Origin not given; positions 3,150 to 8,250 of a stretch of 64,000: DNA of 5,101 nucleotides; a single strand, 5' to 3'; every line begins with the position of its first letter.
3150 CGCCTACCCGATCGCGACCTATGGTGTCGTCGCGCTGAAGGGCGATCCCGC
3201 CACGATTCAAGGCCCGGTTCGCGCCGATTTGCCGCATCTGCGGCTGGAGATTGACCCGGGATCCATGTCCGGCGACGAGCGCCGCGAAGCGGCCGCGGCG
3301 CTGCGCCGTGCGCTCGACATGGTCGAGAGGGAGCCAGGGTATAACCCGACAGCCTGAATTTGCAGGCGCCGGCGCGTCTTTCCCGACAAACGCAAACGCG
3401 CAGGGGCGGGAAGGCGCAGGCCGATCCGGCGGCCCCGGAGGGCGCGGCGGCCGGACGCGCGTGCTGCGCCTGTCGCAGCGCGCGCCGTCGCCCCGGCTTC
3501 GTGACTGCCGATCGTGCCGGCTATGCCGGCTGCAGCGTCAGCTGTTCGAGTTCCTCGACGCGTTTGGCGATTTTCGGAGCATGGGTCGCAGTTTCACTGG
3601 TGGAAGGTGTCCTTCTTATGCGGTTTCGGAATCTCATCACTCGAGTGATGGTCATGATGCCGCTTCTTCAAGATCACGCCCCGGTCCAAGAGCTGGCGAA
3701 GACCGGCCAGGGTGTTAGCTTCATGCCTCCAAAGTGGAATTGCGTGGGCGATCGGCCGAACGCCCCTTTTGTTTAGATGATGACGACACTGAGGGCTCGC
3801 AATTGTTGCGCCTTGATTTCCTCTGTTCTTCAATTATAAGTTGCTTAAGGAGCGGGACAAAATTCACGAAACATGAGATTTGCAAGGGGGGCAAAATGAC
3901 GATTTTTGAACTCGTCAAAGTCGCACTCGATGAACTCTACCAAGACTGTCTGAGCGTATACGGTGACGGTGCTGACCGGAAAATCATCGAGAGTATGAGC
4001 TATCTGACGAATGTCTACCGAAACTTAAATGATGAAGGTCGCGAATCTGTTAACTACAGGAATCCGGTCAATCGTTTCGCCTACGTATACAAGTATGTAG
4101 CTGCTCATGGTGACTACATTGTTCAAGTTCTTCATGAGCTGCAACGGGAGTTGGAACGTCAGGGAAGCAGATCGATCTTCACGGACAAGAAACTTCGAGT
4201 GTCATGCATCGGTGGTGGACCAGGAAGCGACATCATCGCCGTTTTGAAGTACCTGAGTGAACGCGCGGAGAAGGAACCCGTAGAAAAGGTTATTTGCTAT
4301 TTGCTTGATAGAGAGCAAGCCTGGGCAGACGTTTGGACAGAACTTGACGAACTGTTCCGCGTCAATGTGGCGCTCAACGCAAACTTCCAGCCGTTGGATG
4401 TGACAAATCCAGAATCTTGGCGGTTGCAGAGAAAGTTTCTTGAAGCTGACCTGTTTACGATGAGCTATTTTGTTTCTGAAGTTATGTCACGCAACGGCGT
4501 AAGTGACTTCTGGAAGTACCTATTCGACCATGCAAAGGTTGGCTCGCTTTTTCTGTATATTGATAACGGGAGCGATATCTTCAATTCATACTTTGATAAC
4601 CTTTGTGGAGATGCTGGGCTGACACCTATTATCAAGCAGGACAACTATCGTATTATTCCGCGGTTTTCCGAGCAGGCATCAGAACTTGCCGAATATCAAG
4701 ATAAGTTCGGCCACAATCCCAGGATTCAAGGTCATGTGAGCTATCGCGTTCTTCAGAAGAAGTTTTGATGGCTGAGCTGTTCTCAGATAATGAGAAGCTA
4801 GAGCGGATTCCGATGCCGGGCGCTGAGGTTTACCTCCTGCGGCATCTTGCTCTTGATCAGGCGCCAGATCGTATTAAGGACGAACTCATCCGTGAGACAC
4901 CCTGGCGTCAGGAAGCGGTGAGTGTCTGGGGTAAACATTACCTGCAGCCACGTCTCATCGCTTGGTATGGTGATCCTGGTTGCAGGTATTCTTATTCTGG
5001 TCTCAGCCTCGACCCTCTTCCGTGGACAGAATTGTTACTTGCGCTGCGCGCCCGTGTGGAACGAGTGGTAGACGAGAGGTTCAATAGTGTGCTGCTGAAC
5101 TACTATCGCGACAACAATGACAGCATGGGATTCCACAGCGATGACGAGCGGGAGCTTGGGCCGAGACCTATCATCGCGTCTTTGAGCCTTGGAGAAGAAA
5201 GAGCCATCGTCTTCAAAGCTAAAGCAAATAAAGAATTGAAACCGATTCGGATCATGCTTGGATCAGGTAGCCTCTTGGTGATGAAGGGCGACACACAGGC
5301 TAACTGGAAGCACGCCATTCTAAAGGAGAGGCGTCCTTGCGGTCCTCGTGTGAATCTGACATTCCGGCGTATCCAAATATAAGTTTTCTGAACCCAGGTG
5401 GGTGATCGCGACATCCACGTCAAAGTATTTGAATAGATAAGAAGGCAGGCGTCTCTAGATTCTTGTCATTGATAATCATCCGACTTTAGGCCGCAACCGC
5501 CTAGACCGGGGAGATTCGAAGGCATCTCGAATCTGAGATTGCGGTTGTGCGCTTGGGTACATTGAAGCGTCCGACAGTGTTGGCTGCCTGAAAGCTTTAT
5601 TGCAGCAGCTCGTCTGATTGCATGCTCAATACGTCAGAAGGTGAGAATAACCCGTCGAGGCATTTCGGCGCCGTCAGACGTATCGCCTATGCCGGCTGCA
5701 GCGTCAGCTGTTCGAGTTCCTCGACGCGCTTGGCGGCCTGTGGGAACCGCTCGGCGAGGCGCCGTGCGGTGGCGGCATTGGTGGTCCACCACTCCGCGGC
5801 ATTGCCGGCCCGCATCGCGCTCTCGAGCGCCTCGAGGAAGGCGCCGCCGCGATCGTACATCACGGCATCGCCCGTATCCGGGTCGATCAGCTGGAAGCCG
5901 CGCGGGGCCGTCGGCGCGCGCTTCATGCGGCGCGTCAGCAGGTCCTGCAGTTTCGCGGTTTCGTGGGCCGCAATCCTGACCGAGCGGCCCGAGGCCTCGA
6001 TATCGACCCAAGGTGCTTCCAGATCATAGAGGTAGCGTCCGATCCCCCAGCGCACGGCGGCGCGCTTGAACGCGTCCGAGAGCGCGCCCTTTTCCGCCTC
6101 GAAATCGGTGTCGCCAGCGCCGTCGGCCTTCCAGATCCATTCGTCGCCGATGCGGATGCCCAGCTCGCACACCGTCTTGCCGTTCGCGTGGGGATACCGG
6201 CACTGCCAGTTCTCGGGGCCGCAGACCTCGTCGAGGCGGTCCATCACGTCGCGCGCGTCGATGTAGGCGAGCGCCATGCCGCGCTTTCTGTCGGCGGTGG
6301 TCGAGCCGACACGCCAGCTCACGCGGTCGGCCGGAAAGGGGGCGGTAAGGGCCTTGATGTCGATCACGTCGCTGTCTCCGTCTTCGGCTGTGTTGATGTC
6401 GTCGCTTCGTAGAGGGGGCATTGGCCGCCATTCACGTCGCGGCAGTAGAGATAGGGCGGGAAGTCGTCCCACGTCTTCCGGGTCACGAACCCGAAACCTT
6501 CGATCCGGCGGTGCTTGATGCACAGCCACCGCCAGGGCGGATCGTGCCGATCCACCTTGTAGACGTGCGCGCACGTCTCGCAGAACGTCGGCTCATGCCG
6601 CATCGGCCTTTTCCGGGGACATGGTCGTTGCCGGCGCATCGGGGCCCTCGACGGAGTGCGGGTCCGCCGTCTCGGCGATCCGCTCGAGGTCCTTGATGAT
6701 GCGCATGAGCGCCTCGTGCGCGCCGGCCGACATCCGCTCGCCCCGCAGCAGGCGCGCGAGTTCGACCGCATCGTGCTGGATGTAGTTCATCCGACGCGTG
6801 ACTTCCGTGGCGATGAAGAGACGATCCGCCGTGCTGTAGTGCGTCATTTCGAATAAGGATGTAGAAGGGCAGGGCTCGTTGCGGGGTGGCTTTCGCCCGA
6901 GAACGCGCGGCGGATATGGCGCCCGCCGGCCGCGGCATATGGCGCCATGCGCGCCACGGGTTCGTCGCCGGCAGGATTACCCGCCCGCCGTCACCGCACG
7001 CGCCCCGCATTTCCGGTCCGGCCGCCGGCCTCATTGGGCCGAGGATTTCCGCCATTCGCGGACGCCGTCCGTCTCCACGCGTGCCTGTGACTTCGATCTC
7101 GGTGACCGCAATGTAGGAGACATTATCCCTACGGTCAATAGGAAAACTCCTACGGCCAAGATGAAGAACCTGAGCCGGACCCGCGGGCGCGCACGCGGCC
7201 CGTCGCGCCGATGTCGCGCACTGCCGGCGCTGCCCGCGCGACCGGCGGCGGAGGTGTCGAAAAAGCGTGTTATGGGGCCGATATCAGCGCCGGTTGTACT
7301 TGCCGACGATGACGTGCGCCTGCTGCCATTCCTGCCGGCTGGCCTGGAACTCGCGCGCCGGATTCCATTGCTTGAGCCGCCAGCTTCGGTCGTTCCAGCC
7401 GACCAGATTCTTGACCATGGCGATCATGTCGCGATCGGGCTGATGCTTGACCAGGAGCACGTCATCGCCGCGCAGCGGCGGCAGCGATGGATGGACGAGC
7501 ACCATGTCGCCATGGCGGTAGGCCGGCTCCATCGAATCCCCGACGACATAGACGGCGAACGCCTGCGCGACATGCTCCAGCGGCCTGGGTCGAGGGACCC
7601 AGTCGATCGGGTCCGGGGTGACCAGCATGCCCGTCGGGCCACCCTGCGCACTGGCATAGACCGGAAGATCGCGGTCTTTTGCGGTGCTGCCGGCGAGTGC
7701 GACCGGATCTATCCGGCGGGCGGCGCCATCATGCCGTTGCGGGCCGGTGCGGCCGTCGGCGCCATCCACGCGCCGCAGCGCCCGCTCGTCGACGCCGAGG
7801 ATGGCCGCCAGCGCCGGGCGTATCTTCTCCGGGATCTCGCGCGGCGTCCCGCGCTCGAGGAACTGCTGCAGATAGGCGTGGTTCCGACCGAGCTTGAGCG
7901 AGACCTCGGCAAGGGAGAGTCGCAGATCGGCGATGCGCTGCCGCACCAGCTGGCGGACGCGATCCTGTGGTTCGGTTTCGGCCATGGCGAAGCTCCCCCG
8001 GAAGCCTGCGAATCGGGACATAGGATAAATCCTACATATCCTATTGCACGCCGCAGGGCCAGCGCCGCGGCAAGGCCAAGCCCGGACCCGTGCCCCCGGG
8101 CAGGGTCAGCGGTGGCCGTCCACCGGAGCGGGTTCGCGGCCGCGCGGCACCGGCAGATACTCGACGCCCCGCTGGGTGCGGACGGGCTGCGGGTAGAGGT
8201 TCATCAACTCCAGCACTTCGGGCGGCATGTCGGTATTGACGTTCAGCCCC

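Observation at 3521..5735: Integrase-less 2.1 kb low-GC insert bounded by 49-bp direct repeats of the 3' end of a phage Rad52-family gene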

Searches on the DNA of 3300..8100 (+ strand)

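Call 8: search_dna_similar(query=window:3300-8100:+, collection=phages, mode=distant)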
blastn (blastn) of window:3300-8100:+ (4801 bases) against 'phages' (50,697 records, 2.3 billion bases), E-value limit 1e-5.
Records with a match: 4; places in all: 4; records where one place covers at least 80% of the query: 0.
Best place of each record, by identity: 60-80% 4.
By first word of the organism name: Rhizobium 3; Caudoviricetes 1.
By host as written in the record: Rhizobium etli N741 1; Rhizobium etli sv. phaseoli N561 1; Rhizobium phaseoli I3_18 1; Methanomicrobiales 1.
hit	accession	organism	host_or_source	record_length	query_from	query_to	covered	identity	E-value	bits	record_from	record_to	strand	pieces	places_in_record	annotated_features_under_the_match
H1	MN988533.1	Rhizobium phage RHph_N2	Rhizobium etli N741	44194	2728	2975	5%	76.1%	3e-40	175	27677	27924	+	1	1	recombination-related protein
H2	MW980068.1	Rhizobium phage RHEph18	Rhizobium etli sv. phaseoli N561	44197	2728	2975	5%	76.1%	3e-40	175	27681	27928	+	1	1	phage recombination-related protein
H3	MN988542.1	Rhizobium phage RHph_I3_18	Rhizobium phaseoli I3_18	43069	2727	2975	5%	74.2%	3e-34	154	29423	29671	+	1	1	recombination-related protein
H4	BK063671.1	Caudoviricetes sp. vir555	Methanomicrobiales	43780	2716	2979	5%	69.8%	1e-19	105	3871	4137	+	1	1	Erf-like ssDNA annealing protein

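Call 9: search_dna_similar(query=window:3300-8100:+, collection=plasmids, mode=distant)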
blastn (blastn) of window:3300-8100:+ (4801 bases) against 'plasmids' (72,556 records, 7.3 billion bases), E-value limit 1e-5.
Records with a match: 4; places in all: 4; records where one place covers at least 80% of the query: 0.
Best place of each record, by identity: 80-90% 4.
By first word of the organism name: Variovorax 4.
By predicted mobility (MOB-suite, as given by PLSDB): non-mobilizable 4.
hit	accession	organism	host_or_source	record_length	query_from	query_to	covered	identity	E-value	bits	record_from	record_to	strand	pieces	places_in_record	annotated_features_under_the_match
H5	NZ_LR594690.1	Variovorax sp. WDL1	linuron-contaminated soil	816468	2728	2792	1%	81.5%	1e-6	64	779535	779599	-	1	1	Rad52/Rad22 family DNA repair protein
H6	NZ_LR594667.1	Variovorax sp. SRS16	linuron-contaminated soil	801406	2728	2792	1%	81.5%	1e-6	64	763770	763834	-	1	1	Rad52/Rad22 family DNA repair protein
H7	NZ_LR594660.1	Variovorax sp. PBL-H6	linuron-contaminated soil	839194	2728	2792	1%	81.5%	1e-6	64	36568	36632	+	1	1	Rad52/Rad22 family DNA repair protein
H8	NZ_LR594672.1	Variovorax sp. PBL-E5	linuron-contaminated soil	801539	2728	2792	1%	81.5%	1e-6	64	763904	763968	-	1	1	Rad52/Rad22 family DNA repair protein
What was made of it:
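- Tried and rejected: The cassette matched nothing (calls 8, 9).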

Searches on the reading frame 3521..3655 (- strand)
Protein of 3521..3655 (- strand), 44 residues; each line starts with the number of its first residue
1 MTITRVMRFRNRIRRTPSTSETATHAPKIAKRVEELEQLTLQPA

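Call 5: search_protein_families(library=pfam, proteins=[window:3521-3655:-], max_evalue=0.01)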
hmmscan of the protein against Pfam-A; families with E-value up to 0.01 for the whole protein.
window:3521-3655:- (44 aa): 0 families

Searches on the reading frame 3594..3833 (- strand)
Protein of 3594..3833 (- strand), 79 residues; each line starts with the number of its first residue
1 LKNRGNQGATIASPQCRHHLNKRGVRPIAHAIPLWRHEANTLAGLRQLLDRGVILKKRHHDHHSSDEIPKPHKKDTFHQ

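Call 28: search_protein_families(library=padloc, proteins=[window:3594-3833:-], max_evalue=0.01)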
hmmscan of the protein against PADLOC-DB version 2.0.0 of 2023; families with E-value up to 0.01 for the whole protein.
window:3594-3833:- (79 aa): 0 families

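Call 30: search_protein_families(library=phrogs, proteins=[window:3594-3833:-], max_evalue=0.01)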
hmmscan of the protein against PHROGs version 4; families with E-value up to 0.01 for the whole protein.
window:3594-3833:- (79 aa): 0 families

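Call 82: search_dna_similar(query=window:3594-3830:-, collection=plasmids, mode=protein, max_evalue=0.01, max_rows=10)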
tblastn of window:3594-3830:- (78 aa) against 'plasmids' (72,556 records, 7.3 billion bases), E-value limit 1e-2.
No match.

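Call 84: search_protein_families(library=pfam, proteins=[window:3594-3833:-], max_evalue=1)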
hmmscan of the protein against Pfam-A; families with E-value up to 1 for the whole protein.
window:3594-3833:- (79 aa): 0 families
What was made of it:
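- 3570..3895 (.): Left non-coding arm of the insert (326 nt, 51% G+C). No Pfam, PHROG or PADLOC hit for its ORFs (calls 28, 30, 84).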

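Call 89: search_protein_representatives(protein=window:3594-3833:-)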
Query: 79 residues. Proteins with E-value up to 0.001 (for the whole library): 0; up to 1e-10: 0; up to 1e-30: 0. The best 0 are listed.
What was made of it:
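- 3570..3895 (.): The 79-codon ORF 3594-3833 (minus) has 0 homologues among 1.8e9 representatives (call 89).
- Checked: The neighbouring 79-codon ORF has no homologue among 1.8 billion representative proteins (call 89).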
